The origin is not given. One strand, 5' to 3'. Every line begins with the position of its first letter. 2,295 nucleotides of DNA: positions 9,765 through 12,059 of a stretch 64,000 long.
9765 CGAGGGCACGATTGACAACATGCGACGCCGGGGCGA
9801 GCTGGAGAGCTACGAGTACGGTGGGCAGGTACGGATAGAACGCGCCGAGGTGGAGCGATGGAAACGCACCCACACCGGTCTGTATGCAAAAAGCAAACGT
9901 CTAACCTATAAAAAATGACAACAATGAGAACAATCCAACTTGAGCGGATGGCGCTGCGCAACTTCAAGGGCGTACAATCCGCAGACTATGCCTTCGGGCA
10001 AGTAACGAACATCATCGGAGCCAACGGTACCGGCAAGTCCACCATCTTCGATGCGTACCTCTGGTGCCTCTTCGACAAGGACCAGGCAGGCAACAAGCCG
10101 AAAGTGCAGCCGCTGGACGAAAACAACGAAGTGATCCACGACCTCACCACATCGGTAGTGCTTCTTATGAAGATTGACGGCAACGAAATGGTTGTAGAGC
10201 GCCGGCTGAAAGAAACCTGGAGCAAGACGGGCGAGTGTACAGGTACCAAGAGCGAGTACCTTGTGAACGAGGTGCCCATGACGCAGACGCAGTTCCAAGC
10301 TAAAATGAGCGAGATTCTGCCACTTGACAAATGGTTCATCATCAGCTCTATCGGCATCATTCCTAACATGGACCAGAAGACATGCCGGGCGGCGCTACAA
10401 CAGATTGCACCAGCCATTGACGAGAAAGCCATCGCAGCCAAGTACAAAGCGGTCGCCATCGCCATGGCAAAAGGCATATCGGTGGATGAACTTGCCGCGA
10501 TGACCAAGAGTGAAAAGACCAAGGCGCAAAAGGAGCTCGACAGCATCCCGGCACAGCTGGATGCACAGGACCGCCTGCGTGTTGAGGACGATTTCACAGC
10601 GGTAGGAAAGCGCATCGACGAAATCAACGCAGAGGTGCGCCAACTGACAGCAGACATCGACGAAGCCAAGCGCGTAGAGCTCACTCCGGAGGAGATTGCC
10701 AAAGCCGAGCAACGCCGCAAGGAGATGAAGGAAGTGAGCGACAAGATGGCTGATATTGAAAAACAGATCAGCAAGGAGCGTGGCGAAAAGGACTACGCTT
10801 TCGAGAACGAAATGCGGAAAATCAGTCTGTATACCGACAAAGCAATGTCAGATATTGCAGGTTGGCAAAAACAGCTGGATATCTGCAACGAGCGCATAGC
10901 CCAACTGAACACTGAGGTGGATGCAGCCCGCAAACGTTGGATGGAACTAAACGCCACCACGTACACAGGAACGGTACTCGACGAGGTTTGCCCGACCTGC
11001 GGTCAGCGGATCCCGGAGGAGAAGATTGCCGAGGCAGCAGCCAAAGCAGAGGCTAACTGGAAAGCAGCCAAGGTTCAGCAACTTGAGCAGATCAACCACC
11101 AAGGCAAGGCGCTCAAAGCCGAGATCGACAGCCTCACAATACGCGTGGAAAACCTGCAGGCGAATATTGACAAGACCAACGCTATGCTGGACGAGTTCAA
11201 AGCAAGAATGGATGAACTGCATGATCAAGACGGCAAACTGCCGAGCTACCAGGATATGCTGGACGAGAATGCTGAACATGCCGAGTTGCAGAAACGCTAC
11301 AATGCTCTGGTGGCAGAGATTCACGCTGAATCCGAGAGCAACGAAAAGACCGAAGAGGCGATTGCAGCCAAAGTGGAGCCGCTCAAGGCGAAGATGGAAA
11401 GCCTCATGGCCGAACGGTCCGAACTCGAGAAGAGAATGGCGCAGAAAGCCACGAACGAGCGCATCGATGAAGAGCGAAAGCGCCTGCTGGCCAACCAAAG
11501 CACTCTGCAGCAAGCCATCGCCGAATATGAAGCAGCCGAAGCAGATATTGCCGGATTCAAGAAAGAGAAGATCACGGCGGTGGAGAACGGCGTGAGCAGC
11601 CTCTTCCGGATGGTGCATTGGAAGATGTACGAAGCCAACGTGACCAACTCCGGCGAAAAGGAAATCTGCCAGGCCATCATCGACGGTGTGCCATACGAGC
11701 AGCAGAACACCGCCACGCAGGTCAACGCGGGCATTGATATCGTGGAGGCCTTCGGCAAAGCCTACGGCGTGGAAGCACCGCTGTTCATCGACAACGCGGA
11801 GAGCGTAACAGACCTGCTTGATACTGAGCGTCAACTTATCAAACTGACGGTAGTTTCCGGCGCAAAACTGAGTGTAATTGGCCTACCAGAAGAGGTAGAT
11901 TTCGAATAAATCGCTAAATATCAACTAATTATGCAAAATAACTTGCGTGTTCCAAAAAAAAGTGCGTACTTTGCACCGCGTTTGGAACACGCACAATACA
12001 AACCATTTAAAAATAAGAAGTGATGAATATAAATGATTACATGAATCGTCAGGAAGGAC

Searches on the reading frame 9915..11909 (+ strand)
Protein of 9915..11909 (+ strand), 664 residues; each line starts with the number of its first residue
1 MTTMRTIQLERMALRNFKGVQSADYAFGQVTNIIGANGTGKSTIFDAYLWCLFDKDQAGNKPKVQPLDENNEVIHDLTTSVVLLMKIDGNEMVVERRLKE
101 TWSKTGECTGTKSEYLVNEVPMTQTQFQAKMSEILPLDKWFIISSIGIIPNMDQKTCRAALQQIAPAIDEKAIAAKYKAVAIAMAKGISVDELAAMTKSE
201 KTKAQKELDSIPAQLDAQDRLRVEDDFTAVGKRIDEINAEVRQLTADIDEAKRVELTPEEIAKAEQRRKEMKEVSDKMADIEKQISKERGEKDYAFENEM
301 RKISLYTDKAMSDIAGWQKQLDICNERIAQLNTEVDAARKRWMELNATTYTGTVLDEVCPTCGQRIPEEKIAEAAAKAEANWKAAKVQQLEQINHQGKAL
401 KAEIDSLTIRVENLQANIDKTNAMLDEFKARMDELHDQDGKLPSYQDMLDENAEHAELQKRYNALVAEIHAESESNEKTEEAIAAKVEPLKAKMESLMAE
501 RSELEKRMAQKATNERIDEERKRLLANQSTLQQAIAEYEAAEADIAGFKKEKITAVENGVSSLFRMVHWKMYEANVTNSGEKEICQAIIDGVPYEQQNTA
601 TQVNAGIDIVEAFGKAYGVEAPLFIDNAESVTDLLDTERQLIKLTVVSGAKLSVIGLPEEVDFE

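Call 15: search_protein_families(library=phrogs, proteins=[window:9915-11909:+], max_evalue=0.001)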
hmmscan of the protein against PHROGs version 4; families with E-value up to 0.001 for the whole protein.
window:9915-11909:+ (664 aa): 9 families
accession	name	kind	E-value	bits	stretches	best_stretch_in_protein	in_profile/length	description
phrog_77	-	DNA, RNA and nucleotide metabolism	1.4e-49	170.5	1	3-633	292-904/967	SbcC-like subunit of palindrome specific endonuclease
phrog_21084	-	other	5.2e-46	158.3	1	329-650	82-388/396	recombinase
phrog_20188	-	DNA, RNA and nucleotide metabolism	1.1e-41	144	1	376-647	4-268/279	endonuclease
phrog_10445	-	unknown function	8.1e-38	131.3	1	6-299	2-293/296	-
phrog_1499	-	unknown function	1.2e-22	81.9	2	376-656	176-418/427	-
phrog_4747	-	unknown function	2.7e-14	54.2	1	8-280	2-256/610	-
phrog_25363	-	unknown function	2.9e-13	50.8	1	6-73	4-74/77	-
phrog_3940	-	unknown function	1.5e-06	28.3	1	9-132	5-70/537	-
phrog_21388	-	DNA, RNA and nucleotide metabolism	5.9e-05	24.1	1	34-101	40-102/126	exonuclease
